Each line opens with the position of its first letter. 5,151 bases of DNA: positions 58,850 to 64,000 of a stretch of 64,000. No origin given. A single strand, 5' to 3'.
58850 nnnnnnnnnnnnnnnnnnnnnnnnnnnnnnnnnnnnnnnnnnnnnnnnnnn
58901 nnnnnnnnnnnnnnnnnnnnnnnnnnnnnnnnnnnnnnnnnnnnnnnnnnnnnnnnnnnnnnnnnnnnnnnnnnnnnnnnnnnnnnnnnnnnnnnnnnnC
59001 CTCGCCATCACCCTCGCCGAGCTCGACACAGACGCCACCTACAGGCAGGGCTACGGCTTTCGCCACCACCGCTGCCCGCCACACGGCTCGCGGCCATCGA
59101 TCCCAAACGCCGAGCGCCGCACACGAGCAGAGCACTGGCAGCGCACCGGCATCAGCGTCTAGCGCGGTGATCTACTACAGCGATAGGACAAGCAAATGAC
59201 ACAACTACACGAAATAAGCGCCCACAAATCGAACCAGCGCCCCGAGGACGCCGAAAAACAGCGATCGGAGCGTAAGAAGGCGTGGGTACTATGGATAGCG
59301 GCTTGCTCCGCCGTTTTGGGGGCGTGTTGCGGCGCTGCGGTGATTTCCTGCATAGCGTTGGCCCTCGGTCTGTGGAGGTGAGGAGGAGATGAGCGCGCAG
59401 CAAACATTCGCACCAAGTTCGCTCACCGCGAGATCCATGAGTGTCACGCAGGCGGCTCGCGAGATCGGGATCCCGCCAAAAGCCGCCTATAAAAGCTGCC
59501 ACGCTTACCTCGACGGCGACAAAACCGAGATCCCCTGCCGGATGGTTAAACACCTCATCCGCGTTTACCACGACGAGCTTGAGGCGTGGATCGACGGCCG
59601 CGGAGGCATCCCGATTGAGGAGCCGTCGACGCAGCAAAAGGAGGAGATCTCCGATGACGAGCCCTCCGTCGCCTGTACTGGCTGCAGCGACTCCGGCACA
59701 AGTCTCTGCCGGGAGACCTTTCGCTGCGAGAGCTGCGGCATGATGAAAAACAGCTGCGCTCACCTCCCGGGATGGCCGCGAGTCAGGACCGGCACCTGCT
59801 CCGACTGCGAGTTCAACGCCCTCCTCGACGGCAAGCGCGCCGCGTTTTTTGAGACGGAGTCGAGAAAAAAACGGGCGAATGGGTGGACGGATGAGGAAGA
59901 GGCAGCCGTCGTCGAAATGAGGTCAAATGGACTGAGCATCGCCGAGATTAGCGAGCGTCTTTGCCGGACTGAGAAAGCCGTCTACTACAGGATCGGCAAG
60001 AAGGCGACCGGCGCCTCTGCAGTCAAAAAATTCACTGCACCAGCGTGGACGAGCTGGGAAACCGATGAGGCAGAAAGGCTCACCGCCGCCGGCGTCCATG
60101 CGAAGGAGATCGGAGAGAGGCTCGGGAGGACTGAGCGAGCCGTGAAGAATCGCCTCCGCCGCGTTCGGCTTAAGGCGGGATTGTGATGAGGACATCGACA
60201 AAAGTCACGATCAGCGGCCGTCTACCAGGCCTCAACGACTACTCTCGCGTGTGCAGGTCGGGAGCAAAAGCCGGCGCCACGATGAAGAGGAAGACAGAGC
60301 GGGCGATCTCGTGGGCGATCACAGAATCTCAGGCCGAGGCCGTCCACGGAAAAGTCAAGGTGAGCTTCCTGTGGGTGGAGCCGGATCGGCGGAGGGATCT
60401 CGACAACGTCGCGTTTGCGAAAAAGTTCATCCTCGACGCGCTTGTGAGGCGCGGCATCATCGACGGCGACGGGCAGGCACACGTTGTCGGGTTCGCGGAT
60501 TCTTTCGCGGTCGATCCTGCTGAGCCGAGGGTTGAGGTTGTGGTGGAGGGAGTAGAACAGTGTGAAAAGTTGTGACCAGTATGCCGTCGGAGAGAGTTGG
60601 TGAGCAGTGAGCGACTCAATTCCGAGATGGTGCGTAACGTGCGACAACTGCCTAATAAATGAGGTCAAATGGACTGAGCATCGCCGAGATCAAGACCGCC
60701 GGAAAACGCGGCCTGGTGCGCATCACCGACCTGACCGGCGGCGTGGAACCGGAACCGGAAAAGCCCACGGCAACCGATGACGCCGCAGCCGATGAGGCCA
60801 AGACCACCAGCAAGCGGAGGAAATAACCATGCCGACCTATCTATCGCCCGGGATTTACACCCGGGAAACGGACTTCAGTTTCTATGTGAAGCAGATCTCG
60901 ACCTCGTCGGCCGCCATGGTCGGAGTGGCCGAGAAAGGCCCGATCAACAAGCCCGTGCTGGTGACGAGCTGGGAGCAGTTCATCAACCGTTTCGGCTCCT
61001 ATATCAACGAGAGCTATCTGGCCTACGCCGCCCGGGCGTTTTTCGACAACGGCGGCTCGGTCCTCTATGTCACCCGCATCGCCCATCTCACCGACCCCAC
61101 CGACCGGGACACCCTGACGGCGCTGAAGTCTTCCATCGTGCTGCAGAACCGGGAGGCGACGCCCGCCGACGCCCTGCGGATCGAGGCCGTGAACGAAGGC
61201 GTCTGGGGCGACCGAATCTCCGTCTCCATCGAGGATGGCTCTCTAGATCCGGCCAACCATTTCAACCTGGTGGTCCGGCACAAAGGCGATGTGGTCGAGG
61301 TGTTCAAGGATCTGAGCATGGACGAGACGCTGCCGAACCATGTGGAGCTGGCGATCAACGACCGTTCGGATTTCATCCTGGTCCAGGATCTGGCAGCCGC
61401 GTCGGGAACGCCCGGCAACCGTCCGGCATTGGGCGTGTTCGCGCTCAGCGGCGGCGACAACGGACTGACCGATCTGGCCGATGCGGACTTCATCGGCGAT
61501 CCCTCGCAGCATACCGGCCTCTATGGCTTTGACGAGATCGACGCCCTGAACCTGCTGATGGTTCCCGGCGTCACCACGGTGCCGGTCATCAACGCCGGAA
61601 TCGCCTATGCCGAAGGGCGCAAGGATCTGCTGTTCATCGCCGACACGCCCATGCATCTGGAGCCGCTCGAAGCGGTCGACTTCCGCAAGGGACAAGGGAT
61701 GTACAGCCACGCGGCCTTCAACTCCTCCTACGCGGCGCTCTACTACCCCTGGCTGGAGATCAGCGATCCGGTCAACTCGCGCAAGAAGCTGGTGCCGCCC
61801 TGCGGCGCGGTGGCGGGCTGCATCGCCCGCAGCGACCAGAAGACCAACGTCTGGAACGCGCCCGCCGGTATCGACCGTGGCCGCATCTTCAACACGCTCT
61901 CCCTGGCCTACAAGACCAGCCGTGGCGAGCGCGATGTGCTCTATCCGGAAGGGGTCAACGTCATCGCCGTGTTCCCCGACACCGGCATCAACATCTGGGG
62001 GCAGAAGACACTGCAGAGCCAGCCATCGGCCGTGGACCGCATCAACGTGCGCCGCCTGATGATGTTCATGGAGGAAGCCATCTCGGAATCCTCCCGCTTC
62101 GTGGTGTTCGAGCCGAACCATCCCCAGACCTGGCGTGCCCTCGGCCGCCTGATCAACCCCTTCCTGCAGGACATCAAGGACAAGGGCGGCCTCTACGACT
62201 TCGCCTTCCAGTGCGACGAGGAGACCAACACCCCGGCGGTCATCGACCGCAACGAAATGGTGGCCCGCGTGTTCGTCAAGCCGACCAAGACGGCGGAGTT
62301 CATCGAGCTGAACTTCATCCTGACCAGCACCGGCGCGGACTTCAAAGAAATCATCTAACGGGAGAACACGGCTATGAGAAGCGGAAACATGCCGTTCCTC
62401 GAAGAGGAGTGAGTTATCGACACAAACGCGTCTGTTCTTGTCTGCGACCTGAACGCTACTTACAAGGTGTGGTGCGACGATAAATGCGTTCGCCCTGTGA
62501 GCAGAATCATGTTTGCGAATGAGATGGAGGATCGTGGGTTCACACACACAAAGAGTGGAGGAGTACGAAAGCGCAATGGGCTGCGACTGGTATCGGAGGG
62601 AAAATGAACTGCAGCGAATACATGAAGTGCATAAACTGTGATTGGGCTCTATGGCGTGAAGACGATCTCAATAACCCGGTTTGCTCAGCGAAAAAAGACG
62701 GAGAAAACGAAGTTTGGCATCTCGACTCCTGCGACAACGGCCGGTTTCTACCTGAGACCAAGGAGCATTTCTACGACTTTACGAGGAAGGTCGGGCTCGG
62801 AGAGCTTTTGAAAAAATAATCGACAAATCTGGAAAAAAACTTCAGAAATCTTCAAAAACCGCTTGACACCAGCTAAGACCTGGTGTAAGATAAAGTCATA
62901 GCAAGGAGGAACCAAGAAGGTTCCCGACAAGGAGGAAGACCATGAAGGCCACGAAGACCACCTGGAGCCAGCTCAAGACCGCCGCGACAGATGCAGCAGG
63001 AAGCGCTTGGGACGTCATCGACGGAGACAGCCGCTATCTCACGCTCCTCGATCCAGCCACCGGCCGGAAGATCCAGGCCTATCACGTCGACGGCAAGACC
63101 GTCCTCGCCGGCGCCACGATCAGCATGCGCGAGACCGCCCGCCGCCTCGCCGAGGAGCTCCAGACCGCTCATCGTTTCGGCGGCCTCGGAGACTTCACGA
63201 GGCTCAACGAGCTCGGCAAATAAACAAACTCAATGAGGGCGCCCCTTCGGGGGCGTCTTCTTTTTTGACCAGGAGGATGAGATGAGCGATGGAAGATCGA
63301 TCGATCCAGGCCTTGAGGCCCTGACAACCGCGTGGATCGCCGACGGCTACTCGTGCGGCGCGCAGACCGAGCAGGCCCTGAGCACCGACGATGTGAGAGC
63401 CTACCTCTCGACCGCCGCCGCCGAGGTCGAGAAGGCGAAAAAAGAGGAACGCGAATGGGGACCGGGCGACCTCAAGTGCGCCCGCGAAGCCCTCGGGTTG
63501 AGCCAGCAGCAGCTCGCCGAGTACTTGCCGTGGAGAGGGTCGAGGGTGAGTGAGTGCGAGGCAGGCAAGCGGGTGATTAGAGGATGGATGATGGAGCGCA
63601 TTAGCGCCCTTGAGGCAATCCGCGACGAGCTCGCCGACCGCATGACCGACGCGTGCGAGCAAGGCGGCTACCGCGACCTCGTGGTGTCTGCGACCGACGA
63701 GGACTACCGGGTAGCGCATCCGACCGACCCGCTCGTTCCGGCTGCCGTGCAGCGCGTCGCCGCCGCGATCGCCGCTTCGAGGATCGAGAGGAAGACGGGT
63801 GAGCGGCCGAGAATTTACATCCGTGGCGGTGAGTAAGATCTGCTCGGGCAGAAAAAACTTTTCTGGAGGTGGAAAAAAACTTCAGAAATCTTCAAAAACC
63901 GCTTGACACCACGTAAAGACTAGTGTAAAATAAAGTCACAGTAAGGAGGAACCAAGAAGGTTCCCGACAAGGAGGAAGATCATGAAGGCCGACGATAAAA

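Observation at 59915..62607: Orphan contractile-sheath gene with foreign codon usage sits in the early region, bounded by a 34-nt exact duplication on the left and a decapitated primase on the right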

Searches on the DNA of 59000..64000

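Call 69: search_rna_families(source=window, start=59000, end=64000, threshold=evalue, max_evalue=0.1)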
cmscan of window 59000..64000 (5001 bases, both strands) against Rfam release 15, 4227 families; matches with E-value up to 0.1: 0.
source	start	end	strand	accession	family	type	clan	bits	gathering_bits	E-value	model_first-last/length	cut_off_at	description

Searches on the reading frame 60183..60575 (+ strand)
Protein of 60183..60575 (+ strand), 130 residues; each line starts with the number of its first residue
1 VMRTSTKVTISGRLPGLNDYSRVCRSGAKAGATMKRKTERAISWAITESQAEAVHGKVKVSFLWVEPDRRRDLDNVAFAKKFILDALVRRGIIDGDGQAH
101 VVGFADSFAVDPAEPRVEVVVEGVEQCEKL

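Call 7: search_protein_families(library=pfam, proteins=[window:60183-60575:+], max_evalue=0.01)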
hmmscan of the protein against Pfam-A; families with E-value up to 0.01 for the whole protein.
window:60183-60575:+ (130 aa): 1 family
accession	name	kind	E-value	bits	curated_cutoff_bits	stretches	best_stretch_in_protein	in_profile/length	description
PF05866.16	RusA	-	0.0002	22.4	22.8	1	39-122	30-124/124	Endodeoxyribonuclease RusA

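Call 8: search_protein_families(library=phrogs, proteins=[window:60183-60575:+], max_evalue=0.01)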
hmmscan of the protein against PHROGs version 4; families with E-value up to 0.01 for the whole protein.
window:60183-60575:+ (130 aa): 5 families
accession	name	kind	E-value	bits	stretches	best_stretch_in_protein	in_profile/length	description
phrog_1682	-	DNA, RNA and nucleotide metabolism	5.6e-33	115.8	1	4-125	27-146/387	RusA-like Holliday junction resolvase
phrog_34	-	DNA, RNA and nucleotide metabolism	2.8e-11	44.6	1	18-126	88-196/259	RusA-like Holliday junction resolvase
phrog_1532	-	unknown function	9.4e-05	23.1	1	55-100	7-50/80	-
phrog_21721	-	DNA, RNA and nucleotide metabolism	0.00011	22.8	1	63-126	68-133/265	RusA-like Holliday junction resolvase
phrog_33948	-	unknown function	0.0032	17.8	1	55-127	55-130/280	-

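Call 18: find_encoding_contigs(protein=window:60183-60575:+, flank=10000, max_places=10)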
Protein window:60183-60575:+ (130 aa): no gene with exactly this product is on record in the collection.

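Call 27: find_encoding_contigs(protein=window:60186-60575:+, flank=10000, max_places=10)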
Protein window:60186-60575:+ (129 aa): no gene with exactly this product is on record in the collection.

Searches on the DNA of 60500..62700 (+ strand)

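Call 11: search_dna_similar(query=window:60500-62700:+, collection=phages, mode=distant, max_rows=20)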
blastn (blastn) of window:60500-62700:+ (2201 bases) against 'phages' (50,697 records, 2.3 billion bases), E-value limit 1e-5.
No match.

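Call 53: search_dna_similar(query=window:60682-62393:+, collection=ecoli_genomes, mode=near, max_rows=8)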
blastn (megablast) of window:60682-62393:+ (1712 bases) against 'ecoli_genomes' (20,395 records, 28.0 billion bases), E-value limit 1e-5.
No match.

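Call 54: search_dna_similar(query=window:60682-62393:+, collection=plasmids, mode=near, max_rows=8)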
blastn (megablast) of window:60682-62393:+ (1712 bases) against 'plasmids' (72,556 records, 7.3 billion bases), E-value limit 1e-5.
No match.

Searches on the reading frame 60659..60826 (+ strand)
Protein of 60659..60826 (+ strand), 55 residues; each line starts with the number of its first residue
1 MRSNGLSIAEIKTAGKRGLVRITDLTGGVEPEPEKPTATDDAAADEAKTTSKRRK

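Call 8: search_protein_families(library=phrogs, proteins=[window:60659-60826:+], max_evalue=0.01)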
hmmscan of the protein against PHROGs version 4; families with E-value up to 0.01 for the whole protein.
window:60659-60826:+ (55 aa): 0 families

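Call 17: find_encoding_contigs(protein=window:60659-60826:+, flank=10000, max_places=10)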
Protein window:60659-60826:+ (55 aa): no gene with exactly this product is on record in the collection.

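Call 70: search_protein_families(library=padloc, proteins=[window:60659-60826:+], max_evalue=0.001)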
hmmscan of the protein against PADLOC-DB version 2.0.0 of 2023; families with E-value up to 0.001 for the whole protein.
window:60659-60826:+ (55 aa): 0 families

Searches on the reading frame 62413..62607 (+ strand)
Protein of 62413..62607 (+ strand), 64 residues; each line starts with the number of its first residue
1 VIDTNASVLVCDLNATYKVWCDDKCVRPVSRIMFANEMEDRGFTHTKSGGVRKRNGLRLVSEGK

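Call 7: search_protein_families(library=pfam, proteins=[window:62413-62607:+], max_evalue=0.01)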
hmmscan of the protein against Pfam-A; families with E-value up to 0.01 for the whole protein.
window:62413-62607:+ (64 aa): 0 families

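Call 8: search_protein_families(library=phrogs, proteins=[window:62413-62607:+], max_evalue=0.01)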
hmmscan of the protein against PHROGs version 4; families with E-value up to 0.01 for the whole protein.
window:62413-62607:+ (64 aa): 1 family
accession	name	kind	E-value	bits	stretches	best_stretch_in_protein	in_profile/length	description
phrog_7601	-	unknown function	0.009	16.4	1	13-63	225-275/289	-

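Call 35: search_protein_representatives(protein=window:62413-62607:+)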
Query: 64 residues. Proteins with E-value up to 0.001 (for the whole library): 11; up to 1e-10: 0; up to 1e-30: 0. The best 11 are listed.
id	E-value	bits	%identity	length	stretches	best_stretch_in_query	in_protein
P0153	6.8e-08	48.1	28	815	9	10-42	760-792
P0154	2.9e-05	39.8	44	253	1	2-60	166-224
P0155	3.5e-05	39.5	37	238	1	2-61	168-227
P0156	1.2e-04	37.9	43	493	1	9-61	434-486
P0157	1.6e-04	37.5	28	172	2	5-62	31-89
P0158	2.8e-04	36.7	40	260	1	8-59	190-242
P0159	3.2e-04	36.5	44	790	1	13-62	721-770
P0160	4.5e-04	36.1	38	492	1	6-60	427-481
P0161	4.5e-04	36.0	35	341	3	10-47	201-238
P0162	5.3e-04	35.8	47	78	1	5-59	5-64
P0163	7.4e-04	35.4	42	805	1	7-59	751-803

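Call 36: search_protein_families(library=pfam, proteins=[P0153, P0154, P0155, P0156, P0158, P0159, P0160, P0163, P0161], max_evalue=0.001)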
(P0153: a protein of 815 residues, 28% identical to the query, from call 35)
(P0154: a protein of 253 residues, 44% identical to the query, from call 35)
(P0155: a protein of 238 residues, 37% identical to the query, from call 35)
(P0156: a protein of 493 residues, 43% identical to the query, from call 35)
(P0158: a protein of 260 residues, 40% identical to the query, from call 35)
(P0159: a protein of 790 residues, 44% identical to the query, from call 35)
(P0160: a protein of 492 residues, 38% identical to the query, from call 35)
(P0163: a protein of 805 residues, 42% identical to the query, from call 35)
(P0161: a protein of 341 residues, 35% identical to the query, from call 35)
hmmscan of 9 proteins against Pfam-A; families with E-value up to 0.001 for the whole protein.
P0153 (815 aa): 1 family
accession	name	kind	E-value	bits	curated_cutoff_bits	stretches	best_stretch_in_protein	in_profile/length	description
PF23237.1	HYR_4C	-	6.5e-39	132.4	27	7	355-417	8-63/73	HYR-like domain with 4 cysteines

P0154 (253 aa): 2 families
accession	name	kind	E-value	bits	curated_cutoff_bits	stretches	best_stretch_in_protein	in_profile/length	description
PF03288.22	Pox_D5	-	1.1e-05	26.2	21.4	1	148-204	2-55/86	Poxvirus D5 protein-like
PF19263.5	DUF5906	-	4.8e-05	24.4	27.6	1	10-84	39-114/114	Family of unknown function (DUF5906)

P0155 (238 aa): 1 family
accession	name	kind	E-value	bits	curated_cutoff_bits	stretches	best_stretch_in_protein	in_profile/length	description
PF19263.5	DUF5906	-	9.9e-07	29.8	27.6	1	22-92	43-114/114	Family of unknown function (DUF5906)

P0156 (493 aa): 2 families
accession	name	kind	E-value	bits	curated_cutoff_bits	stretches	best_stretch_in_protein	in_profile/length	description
PF08706.16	D5_N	-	5.7e-34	117.9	22.4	1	54-206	1-144/145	D5 N terminal like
PF19263.5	DUF5906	-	1.2e-10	42.4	27.6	1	236-351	1-114/114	Family of unknown function (DUF5906)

P0158 (260 aa): 2 families
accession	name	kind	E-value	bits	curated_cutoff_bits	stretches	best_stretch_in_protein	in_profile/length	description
PF03288.22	Pox_D5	-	1.4e-05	25.8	21.4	1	165-223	2-56/86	Poxvirus D5 protein-like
PF19263.5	DUF5906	-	0.00082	20.4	27.6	0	23-100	36-114/114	Family of unknown function (DUF5906)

P0159 (790 aa): 6 families
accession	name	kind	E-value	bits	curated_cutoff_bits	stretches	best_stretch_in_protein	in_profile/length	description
PF09250.16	Prim-Pol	-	2.6e-39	135.6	22.8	1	10-194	1-158/158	Bifunctional DNA primase/polymerase, N-terminal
PF08706.16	D5_N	-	9.5e-24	84.8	22.4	1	321-486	2-144/145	D5 N terminal like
PF19263.5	DUF5906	-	2.3e-13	51.2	27.6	1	516-631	1-114/114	Family of unknown function (DUF5906)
PF08708.16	PriCT_1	-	6e-09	35.8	21.1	1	218-276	7-63/67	Primase C terminal 1 (PriCT-1)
PF03288.22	Pox_D5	-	0.00033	21.5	21.4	1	702-756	11-63/86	Poxvirus D5 protein-like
PF02257.21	RFX_DNA_binding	-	0.00075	20.5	27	0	700-745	7-49/79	RFX DNA-binding domain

P0160 (492 aa): 3 families
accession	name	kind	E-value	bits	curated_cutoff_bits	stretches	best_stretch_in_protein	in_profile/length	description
PF08706.16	D5_N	-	3.2e-25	89.5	22.4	1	52-200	9-144/145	D5 N terminal like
PF19263.5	DUF5906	-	1.2e-08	36.1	27.6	1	230-347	1-114/114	Family of unknown function (DUF5906)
PF03288.22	Pox_D5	-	5.9e-06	27.1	21.4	1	409-468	2-65/86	Poxvirus D5 protein-like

P0163 (805 aa): 3 families
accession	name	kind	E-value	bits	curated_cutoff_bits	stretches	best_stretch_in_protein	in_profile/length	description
PF08706.16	D5_N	-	1e-36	126.9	22.4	1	374-525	1-144/145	D5 N terminal like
PF03288.22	Pox_D5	-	1.4e-07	32.3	21.4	1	733-784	3-55/86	Poxvirus D5 protein-like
PF19263.5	DUF5906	-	4.2e-06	27.8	27.6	1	556-670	2-114/114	Family of unknown function (DUF5906)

P0161 (341 aa): 2 families
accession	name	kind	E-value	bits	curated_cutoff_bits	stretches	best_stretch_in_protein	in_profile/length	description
PF03288.22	Pox_D5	-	1.4e-05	25.8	21.4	0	62-104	9-52/86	Poxvirus D5 protein-like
PF02257.21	RFX_DNA_binding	-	0.00016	22.6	27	0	78-104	23-49/79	RFX DNA-binding domain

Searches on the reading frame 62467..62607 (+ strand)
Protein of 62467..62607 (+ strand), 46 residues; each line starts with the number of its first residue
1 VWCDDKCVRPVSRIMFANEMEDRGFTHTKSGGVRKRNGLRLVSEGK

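Call 67: find_encoding_contigs(protein=window:62467-62607:+, flank=10000, max_places=10)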
Protein window:62467-62607:+ (46 aa): no gene with exactly this product is on record in the collection.
